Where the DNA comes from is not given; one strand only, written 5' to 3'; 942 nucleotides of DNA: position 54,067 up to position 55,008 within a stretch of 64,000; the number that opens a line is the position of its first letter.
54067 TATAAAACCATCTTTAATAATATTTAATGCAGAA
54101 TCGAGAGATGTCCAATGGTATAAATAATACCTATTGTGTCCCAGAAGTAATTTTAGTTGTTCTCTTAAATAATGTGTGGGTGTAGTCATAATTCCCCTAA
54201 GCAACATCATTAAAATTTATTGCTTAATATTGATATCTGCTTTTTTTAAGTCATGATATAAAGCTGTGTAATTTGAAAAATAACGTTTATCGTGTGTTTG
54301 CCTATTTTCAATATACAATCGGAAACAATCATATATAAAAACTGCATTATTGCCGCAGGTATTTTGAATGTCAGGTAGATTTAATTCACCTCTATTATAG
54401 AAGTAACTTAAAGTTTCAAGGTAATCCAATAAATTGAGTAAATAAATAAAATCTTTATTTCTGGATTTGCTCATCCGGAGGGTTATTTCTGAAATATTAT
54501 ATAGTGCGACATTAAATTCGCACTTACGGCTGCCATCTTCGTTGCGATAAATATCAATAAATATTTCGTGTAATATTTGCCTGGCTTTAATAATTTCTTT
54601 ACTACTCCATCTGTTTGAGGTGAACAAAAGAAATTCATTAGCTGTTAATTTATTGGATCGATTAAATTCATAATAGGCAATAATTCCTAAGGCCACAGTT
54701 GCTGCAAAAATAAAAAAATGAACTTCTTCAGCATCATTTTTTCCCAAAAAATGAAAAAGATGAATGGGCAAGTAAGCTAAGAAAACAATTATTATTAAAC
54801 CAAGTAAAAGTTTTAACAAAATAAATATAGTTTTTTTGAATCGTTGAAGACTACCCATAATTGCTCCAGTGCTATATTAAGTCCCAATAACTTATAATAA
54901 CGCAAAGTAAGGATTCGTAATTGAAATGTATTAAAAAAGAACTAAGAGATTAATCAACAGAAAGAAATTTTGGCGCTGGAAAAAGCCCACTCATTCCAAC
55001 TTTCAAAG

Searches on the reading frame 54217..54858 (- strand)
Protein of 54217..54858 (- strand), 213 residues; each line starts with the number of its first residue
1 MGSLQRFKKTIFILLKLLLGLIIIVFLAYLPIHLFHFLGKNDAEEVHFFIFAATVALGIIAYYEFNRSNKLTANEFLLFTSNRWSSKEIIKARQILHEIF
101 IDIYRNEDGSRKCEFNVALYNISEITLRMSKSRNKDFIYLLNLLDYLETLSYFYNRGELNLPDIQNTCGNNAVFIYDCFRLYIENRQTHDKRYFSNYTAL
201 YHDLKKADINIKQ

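Call 4: search_protein_families(library=pfam, proteins=[window:54217-54858:-], max_evalue=10)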
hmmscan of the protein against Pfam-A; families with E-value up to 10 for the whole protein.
window:54217-54858:- (213 aa): 3 families
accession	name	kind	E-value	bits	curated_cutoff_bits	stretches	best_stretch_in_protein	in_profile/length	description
PF15956.11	DUF4760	-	9.7e-08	32.7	25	1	54-201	4-138/141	Domain of unknown function (DUF4760)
PF03547.23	Mem_trans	-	0.21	10.6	25.7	1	20-61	32-73/343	Membrane transport protein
PF21222.2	Lamp2_2nd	-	0.5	10.7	27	1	19-30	10-21/32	Lysosome-associated membrane glycoprotein 2, transmembrane segment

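Call 5: search_protein_families(library=padloc, proteins=[window:54217-54858:-], max_evalue=10)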
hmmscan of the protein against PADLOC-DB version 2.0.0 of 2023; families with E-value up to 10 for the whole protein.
window:54217-54858:- (213 aa): 0 families

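Call 6: search_protein_families(library=ncbifam, proteins=[window:54217-54858:-], max_evalue=10)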
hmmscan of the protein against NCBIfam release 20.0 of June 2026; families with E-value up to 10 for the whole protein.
window:54217-54858:- (213 aa): 2 families
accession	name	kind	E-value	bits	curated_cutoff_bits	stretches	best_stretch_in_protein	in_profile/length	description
TIGR00816.1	tdt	subfamily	0.013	14.8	237.25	1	7-80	157-233/320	tellurite-resistance/dicarboxylate transporter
TIGR03745.1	conj_TIGR03745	hypoth_equivalog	0.058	13.2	52.5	1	1-60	33-89/105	TIGR03745 family integrating conjugative element membrane protein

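Call 66: search_dna_similar(query=window:54217-54858:-, collection=phages, mode=protein, max_evalue=0.001)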
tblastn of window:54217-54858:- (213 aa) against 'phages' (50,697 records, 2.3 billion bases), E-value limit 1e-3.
No match.

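Call 67: search_dna_similar(query=window:54217-54858:-, collection=plasmids, mode=protein, max_evalue=0.001)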
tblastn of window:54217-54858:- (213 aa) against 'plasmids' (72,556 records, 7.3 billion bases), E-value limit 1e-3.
No match.

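Call 68: find_homologous_proteins(query=window:54217-54858:-, max_evalue=0.001)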
Query window:54217-54858:- (213 aa): 27 proteins with E <= 0.001 among 330 candidates.
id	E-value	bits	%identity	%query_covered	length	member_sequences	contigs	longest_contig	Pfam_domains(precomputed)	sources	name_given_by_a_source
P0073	3.4e-135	466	100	100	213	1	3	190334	PF15956.12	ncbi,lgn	-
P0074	3.5e-83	297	65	99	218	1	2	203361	PF15956.12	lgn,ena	-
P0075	3.7e-83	296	65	99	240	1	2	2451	PF15956.12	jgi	-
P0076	1.7e-81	291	63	99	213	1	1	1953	PF15956.12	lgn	-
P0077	5.8e-76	273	65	88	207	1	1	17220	PF15956.12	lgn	-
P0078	8.1e-76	273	60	95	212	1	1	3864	PF15956.12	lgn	-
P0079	8.6e-76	272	62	99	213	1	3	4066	PF15956.12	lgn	-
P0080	1.1e-74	269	62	99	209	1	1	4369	PF15956.12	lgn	-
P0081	1.5e-70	255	58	98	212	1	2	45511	PF15956.12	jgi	jgi:hypothetical protein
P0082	8.4e-65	237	61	83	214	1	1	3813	PF15956.12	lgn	-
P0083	5.9e-64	234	60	85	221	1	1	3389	PF15956.12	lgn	-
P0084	1.1e-63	233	65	76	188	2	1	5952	PF15956.12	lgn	-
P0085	1.6e-63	232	57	90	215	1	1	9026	PF15956.12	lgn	-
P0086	6.9e-63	230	58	83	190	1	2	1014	PF15956.12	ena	-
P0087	2.6e-55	206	50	92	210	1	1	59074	PF15956.12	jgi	jgi:hypothetical protein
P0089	4.0e-47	179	50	88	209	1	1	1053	PF15956.12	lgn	-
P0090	1.3e-44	171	49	87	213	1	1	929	PF15956.12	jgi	jgi:hypothetical protein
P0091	9.7e-43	164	44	94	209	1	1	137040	PF15956.12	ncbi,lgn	-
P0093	1.5e-40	157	47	77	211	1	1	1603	PF15956.12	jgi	jgi:hypothetical protein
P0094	2.6e-40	157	43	94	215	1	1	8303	PF15956.12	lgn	-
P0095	5.4e-38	149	44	92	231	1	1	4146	PF15956.12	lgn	-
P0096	7.0e-38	149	43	88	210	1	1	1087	PF15956.12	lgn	-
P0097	3.1e-37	147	43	86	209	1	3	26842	PF15956.12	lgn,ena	-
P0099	1.1e-25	109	44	63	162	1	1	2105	PF15956.12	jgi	jgi:hypothetical protein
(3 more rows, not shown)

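Call 69: find_encoding_contigs(protein=P0074, flank=5000, max_places=2)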
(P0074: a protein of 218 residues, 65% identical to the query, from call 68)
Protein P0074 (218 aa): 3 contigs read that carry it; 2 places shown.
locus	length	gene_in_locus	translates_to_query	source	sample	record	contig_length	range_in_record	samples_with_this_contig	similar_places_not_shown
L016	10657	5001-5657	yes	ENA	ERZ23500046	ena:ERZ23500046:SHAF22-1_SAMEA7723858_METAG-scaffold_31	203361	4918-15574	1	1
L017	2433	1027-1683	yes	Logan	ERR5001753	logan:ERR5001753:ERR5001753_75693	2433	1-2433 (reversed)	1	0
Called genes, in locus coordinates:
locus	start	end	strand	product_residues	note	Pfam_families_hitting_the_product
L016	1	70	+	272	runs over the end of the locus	PF13505:OMP_b-brl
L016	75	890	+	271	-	-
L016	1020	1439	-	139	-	-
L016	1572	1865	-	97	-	PF14384:BrnA_antitoxin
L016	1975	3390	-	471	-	-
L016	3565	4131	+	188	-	-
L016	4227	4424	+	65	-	-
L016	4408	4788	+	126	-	-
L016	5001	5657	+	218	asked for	PF15956:DUF4760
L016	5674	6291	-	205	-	-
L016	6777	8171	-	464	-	PF00749:tRNA-synt_1c, PF19269:Anticodon_2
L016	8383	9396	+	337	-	PF13439:Glyco_transf_4, PF00534:Glycos_transf_1, PF13692:Glyco_trans_1_4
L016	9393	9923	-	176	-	PF04403:PqiA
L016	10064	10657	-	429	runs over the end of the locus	PF06609:TRI12 (weak), PF00083:Sugar_tr, PF07690:MFS_1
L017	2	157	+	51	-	?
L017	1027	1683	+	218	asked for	PF15956:DUF4760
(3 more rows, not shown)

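Call 70: find_encoding_contigs(protein=P0081, flank=5000, max_places=2)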
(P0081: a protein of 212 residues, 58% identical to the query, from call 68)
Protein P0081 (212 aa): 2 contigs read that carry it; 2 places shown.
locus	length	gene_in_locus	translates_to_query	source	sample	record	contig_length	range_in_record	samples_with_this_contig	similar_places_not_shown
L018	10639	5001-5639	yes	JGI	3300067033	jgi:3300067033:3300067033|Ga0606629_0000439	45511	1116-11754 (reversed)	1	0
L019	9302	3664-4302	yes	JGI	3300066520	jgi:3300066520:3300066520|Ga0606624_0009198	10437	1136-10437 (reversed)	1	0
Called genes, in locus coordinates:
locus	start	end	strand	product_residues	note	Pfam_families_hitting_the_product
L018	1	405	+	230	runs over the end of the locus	PF00691:OmpA (weak)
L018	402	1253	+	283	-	PF26739:DUF8245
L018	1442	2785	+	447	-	PF09903:DUF2130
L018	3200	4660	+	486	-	PF01637:ATPase_2, PF13173:AAA_14 (weak)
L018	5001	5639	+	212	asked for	PF15956:DUF4760 (weak)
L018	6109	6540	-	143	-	PF15919:HicB_lk_antitox, PF15970:HicB-like_2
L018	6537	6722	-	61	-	PF07927:HicA_toxin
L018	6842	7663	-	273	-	PF13489:Methyltransf_23, PF01739:CheR (faint), PF05175:MTS (weak), PF05891:Methyltransf_PK (weak), PF08241:Methyltransf_11, PF08242:Methyltransf_12, PF13649:Methyltransf_25, PF13847:Methyltransf_31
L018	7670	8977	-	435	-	PF00376:MerR, PF13411:MerR_1, PF14819:QueF_N, PF14489:QueF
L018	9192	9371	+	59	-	-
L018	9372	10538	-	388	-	PF13173:AAA_14, PF13635:DUF4143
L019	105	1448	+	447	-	PF09903:DUF2130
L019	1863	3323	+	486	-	PF01637:ATPase_2, PF13173:AAA_14 (weak)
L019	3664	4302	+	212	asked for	PF15956:DUF4760 (weak)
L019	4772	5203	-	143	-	PF15919:HicB_lk_antitox, PF15970:HicB-like_2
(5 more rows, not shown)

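Call 71: find_encoding_contigs(protein=P0091, flank=5000, max_places=2)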
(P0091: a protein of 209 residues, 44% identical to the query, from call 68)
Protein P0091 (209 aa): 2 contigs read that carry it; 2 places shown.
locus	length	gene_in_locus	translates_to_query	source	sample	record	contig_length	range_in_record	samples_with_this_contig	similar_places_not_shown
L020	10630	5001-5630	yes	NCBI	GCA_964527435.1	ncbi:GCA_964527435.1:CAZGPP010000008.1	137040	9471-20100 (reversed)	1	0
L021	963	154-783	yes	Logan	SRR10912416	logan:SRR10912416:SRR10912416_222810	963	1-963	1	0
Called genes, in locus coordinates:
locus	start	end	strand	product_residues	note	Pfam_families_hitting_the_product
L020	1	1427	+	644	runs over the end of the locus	PF03979:Sigma70_r1_1, PF00140:Sigma70_r1_2, PF04546:Sigma70_ner, PF04542:Sigma70_r2, PF04539:Sigma70_r3, PF04545:Sigma70_r4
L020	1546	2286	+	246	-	-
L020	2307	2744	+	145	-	-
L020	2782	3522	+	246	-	-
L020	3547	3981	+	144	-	-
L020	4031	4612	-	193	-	PF06736:TMEM175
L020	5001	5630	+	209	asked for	PF15956:DUF4760 (weak)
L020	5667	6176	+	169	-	-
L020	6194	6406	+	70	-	-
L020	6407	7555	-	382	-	PF00589:Phage_integrase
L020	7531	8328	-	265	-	-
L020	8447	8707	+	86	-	PF12728:HTH_17 (weak)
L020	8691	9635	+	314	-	PF13481:AAA_25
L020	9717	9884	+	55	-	-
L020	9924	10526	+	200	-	-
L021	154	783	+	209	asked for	PF15956:DUF4760 (weak)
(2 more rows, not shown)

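Call 88: search_protein_families(library=phrogs, proteins=[window:54217-54858:-], max_evalue=0.01)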
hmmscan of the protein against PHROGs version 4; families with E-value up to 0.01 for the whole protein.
window:54217-54858:- (213 aa): 0 families
